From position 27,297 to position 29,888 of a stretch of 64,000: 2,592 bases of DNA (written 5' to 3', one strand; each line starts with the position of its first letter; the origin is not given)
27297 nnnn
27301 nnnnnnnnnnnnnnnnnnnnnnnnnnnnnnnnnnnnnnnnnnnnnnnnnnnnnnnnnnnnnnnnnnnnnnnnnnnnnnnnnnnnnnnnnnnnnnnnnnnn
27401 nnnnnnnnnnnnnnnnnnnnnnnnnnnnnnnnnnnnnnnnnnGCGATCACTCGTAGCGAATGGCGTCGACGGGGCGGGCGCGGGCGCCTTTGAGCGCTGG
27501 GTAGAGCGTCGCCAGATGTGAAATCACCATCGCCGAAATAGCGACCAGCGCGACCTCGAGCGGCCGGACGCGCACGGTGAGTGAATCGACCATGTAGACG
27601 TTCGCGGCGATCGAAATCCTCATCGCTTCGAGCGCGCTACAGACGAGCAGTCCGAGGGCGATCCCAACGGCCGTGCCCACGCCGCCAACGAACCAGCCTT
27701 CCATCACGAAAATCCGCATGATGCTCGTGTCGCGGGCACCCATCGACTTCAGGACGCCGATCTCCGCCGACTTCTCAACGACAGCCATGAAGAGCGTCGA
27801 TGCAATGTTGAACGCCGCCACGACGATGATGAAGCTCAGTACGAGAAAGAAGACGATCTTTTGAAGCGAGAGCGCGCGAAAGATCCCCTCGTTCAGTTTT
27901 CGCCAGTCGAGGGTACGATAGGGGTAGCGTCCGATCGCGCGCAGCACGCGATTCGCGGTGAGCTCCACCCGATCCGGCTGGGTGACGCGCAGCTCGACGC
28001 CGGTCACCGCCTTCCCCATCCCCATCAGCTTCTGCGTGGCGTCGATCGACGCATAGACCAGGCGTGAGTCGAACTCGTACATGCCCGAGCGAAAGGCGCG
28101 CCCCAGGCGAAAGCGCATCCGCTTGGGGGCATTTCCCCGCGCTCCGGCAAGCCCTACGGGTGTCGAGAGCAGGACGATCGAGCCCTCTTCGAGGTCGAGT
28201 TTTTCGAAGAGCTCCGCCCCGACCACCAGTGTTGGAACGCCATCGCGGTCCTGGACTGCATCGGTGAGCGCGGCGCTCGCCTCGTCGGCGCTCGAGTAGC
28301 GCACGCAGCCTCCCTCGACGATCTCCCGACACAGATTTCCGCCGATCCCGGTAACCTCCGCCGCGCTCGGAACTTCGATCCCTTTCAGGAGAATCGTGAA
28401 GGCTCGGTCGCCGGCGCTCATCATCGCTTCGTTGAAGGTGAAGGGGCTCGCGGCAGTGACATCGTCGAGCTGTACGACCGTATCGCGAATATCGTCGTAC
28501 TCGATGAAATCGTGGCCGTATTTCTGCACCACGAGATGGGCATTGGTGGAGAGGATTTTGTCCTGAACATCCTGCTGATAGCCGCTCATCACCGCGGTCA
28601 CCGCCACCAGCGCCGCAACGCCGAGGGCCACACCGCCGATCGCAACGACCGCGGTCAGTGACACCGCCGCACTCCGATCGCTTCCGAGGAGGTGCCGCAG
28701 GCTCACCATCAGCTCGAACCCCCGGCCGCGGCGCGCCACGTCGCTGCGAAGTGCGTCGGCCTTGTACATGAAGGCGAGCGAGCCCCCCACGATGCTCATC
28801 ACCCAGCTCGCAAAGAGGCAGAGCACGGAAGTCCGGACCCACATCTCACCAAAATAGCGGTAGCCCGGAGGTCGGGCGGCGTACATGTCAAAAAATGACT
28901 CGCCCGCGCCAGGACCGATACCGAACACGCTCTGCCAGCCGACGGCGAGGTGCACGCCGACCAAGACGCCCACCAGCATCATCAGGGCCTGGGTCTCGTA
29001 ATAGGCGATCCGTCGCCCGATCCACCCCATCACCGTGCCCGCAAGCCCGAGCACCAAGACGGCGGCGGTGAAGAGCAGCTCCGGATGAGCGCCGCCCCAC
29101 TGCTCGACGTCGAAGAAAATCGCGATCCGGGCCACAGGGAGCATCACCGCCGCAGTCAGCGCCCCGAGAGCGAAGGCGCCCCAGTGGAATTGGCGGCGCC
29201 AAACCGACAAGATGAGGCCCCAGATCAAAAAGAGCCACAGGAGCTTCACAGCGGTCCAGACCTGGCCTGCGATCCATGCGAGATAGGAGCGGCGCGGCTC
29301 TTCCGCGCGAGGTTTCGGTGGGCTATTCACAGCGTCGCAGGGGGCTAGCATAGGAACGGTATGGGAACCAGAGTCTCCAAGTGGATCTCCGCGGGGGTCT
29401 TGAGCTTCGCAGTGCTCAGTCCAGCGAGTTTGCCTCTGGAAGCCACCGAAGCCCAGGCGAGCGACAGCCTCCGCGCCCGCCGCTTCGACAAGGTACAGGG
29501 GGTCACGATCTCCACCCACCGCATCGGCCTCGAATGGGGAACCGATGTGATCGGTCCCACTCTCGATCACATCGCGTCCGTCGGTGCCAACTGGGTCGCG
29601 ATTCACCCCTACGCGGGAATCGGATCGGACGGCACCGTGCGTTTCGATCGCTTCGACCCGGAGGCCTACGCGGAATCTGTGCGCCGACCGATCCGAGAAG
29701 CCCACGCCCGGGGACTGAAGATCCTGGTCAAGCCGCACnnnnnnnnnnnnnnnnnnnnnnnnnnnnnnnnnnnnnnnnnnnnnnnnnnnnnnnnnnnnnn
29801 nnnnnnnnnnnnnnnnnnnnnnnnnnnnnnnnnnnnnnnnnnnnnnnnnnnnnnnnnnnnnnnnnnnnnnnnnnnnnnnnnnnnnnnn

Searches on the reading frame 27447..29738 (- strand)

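Call 66: search_protein_families(library=pfam, proteins=[window:27447-29738:-], max_evalue=0.00001)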
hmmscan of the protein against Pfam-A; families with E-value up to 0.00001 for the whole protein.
window:27447-29738:- (763 aa): 2 families
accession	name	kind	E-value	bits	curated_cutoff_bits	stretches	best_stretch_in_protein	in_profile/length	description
PF02687.27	FtsX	-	1.3e-14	54.7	25.5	1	632-753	2-117/120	FtsX-like permease C-terminal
PF12704.14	MacB_PCD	-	4e-07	31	27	1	364-598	2-204/207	MacB-like periplasmic core domain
